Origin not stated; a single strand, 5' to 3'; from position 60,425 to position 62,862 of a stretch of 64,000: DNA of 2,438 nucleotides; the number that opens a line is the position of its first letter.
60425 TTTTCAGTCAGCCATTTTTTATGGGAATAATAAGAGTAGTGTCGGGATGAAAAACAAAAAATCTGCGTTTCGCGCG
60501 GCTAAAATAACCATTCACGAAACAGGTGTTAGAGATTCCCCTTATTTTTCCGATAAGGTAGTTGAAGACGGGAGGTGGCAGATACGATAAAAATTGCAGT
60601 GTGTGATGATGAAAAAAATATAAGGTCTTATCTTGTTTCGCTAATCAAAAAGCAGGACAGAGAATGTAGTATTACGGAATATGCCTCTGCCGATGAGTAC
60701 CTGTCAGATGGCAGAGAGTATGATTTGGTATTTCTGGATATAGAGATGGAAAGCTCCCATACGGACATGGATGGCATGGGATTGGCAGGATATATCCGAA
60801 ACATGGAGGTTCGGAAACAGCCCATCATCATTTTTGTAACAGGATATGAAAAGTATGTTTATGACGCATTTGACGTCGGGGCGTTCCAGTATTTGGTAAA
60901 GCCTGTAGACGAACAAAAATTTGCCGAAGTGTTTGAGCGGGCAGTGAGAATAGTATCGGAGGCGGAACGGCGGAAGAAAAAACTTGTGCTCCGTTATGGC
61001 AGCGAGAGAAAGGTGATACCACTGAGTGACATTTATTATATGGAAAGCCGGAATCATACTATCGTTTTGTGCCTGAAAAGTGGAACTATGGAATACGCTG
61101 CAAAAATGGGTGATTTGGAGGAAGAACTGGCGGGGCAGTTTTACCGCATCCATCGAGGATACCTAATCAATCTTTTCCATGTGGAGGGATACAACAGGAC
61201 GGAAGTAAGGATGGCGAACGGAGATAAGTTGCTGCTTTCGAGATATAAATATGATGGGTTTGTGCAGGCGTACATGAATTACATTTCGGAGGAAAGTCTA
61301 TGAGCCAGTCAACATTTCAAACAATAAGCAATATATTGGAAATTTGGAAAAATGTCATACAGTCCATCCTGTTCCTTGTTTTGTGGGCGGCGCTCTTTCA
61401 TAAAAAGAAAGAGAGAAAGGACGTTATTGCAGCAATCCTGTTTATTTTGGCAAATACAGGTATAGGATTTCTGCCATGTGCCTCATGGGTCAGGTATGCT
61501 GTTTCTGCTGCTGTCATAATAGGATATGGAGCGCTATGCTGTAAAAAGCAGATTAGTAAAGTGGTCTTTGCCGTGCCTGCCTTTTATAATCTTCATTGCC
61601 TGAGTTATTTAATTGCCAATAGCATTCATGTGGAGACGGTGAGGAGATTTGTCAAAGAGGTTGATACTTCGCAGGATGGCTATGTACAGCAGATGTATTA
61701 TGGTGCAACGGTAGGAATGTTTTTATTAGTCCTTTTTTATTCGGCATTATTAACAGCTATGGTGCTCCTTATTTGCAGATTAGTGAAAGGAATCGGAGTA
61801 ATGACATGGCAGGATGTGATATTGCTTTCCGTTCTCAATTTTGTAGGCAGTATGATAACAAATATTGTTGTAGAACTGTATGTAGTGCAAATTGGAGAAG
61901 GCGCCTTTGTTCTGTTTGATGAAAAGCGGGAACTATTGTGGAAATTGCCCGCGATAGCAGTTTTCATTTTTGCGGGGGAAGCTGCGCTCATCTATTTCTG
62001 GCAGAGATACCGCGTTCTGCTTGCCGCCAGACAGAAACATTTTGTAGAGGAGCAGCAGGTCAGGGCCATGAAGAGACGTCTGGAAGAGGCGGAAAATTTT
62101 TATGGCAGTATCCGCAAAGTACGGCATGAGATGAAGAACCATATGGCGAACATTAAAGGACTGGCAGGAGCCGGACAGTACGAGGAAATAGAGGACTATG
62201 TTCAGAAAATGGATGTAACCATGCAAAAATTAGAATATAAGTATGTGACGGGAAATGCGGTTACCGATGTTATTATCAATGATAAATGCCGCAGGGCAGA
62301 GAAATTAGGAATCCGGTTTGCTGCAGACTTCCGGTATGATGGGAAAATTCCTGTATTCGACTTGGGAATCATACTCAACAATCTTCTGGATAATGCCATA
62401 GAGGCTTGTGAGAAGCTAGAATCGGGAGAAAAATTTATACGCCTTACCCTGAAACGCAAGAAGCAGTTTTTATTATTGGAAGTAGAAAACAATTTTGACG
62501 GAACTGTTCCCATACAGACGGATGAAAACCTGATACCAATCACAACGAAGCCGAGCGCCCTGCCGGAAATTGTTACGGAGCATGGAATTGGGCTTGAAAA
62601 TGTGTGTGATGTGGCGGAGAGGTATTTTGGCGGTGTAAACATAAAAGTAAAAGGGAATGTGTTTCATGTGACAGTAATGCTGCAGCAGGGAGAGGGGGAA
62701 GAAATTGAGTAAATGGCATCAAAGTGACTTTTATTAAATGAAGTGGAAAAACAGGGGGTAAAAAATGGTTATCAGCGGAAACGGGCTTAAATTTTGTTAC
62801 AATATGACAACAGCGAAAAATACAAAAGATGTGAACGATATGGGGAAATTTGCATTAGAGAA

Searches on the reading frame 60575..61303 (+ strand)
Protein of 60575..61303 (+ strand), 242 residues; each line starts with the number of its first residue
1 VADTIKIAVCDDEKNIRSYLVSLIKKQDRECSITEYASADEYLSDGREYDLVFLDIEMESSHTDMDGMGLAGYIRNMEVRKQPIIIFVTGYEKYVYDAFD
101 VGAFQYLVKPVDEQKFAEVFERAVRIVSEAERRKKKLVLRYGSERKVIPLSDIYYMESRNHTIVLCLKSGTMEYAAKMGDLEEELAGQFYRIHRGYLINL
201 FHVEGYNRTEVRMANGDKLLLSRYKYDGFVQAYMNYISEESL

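Call 49: search_protein_families(library=pfam, proteins=[window:60575-61303:+], max_evalue=0.00001)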
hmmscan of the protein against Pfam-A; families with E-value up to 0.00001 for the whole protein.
window:60575-61303:+ (242 aa): 2 families
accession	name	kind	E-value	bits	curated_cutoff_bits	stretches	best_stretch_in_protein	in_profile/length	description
PF04397.21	LytTR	-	8.4e-18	64.8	22.6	1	146-232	4-96/98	LytTr DNA-binding domain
PF00072.30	Response_reg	-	4.2e-16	59.5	30.2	1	7-118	1-108/111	Response regulator receiver domain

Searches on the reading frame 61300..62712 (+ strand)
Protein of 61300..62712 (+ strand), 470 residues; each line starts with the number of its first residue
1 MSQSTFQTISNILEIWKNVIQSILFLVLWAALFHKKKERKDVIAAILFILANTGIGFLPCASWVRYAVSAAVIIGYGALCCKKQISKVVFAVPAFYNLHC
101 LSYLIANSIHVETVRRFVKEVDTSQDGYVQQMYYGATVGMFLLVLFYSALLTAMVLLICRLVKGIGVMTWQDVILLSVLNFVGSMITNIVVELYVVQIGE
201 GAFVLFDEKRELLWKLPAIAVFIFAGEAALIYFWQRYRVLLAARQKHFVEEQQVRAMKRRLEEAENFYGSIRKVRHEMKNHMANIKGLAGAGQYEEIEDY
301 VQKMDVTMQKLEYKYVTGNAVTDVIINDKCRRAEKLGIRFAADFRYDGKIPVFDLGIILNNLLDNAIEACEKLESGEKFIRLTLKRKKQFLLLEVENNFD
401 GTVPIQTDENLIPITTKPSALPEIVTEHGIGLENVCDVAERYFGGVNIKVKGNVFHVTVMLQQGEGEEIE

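Call 49: search_protein_families(library=pfam, proteins=[window:61300-62712:+], max_evalue=0.00001)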
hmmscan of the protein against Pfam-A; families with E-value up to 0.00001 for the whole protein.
window:61300-62712:+ (470 aa): 1 family
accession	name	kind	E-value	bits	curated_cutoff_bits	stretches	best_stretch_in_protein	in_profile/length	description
PF14501.12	HATPase_c_5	-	1.1e-19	70.7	22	1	352-462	3-102/102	GHKL domain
